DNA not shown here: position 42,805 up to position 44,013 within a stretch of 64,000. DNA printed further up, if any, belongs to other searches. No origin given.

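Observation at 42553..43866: HipB-like HTH coupled to a short HipA homologue with degenerate catalytic motifs (pseudokinase?)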

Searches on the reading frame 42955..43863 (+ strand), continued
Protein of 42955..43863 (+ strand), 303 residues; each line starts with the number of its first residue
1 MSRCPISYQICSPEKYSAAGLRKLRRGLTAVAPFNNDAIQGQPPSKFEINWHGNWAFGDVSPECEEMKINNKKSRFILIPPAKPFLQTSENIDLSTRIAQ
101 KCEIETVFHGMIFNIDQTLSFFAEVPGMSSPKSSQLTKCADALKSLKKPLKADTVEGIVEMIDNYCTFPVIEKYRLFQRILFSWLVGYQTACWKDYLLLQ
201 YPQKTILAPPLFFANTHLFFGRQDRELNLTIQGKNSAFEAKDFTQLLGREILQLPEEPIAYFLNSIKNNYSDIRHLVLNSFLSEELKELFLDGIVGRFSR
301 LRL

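Call 64: find_encoding_contigs(protein=P0054, flank=2000, max_places=1)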
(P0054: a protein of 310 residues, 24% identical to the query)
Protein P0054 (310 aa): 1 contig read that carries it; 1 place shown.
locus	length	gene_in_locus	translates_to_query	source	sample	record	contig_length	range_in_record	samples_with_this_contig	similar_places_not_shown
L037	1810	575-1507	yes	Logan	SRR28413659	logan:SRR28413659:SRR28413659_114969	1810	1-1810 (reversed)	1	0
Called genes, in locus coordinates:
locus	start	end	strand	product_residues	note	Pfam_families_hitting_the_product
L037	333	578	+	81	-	PF01381:HTH_3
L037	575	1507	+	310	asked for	PF07804:HipA_C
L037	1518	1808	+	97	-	?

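Call 65: find_encoding_contigs(protein=P0029, flank=2000, max_places=1)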
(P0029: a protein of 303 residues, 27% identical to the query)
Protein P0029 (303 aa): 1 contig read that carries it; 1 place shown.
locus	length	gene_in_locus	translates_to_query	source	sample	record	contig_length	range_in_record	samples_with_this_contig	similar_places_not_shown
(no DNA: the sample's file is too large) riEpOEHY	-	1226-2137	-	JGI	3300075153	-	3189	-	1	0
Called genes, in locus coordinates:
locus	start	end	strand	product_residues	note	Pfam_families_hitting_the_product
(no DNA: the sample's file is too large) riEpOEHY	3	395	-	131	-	?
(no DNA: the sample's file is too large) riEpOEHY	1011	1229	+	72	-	PF13560:HTH_31, PF01381:HTH_3, PF13443:HTH_26 (weak)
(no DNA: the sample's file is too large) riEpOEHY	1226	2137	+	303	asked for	PF07804:HipA_C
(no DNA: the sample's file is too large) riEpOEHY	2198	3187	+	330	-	?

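Call 82: search_protein_families(library=padloc, proteins=[window:42955-43863:+], max_evalue=0.01)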
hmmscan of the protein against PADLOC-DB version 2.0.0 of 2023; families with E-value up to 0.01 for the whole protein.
window:42955-43863:+ (303 aa): 0 families

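Call 83: search_protein_families(library=pfam, alignment_id=A2, max_evalue=1)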
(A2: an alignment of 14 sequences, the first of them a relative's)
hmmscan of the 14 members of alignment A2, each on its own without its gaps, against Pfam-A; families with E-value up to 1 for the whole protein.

A. member 1, P0001 (303 aa): 1 family
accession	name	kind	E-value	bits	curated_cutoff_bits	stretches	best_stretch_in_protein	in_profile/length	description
PF07804.18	HipA_C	-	0.063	13.3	30.5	1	140-239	81-183/213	HipA-like C-terminal domain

B. families by the number of members that match (of 14 scanned): 5 families
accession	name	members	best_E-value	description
PF07804.18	HipA_C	13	1.2e-06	HipA-like C-terminal domain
PF18016.8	SAM_3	1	0.06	SAM domain (Sterile alpha motif)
PF16239.10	DUF4898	1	0.19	Domain of unknown function (DUF4898)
PF19481.4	DUF6017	1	0.26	Family of unknown function (DUF6017)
PF15915.11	BAT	1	0.27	GAF and HTH_10 associated domain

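Call 84: search_solved_structures(query=A2, max_evalue=0.01, show_alignments=1)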
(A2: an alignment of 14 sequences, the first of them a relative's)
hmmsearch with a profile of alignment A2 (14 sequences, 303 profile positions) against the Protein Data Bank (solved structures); distinct sequences matched with E-value up to 0.01: 6.
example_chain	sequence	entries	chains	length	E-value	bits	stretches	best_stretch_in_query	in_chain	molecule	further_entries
7wcf_A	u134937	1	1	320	8.7e-58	199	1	1-302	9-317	HipA_C domain-containing protein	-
8ezr_B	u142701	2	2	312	8.8e-58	199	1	1-302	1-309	HipT(Lp)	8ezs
7vkb_A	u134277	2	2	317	9.3e-58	198.9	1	1-302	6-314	HipA_C domain-containing protein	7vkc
7ab5_C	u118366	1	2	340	6.8e-09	38.5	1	16-255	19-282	HipA_C domain-containing protein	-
7ab3_C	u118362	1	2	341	1.4e-08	37.4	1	16-217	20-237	HipA_C domain-containing protein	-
7ab4_C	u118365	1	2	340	1.5e-08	37.3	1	16-218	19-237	HipA_C domain-containing protein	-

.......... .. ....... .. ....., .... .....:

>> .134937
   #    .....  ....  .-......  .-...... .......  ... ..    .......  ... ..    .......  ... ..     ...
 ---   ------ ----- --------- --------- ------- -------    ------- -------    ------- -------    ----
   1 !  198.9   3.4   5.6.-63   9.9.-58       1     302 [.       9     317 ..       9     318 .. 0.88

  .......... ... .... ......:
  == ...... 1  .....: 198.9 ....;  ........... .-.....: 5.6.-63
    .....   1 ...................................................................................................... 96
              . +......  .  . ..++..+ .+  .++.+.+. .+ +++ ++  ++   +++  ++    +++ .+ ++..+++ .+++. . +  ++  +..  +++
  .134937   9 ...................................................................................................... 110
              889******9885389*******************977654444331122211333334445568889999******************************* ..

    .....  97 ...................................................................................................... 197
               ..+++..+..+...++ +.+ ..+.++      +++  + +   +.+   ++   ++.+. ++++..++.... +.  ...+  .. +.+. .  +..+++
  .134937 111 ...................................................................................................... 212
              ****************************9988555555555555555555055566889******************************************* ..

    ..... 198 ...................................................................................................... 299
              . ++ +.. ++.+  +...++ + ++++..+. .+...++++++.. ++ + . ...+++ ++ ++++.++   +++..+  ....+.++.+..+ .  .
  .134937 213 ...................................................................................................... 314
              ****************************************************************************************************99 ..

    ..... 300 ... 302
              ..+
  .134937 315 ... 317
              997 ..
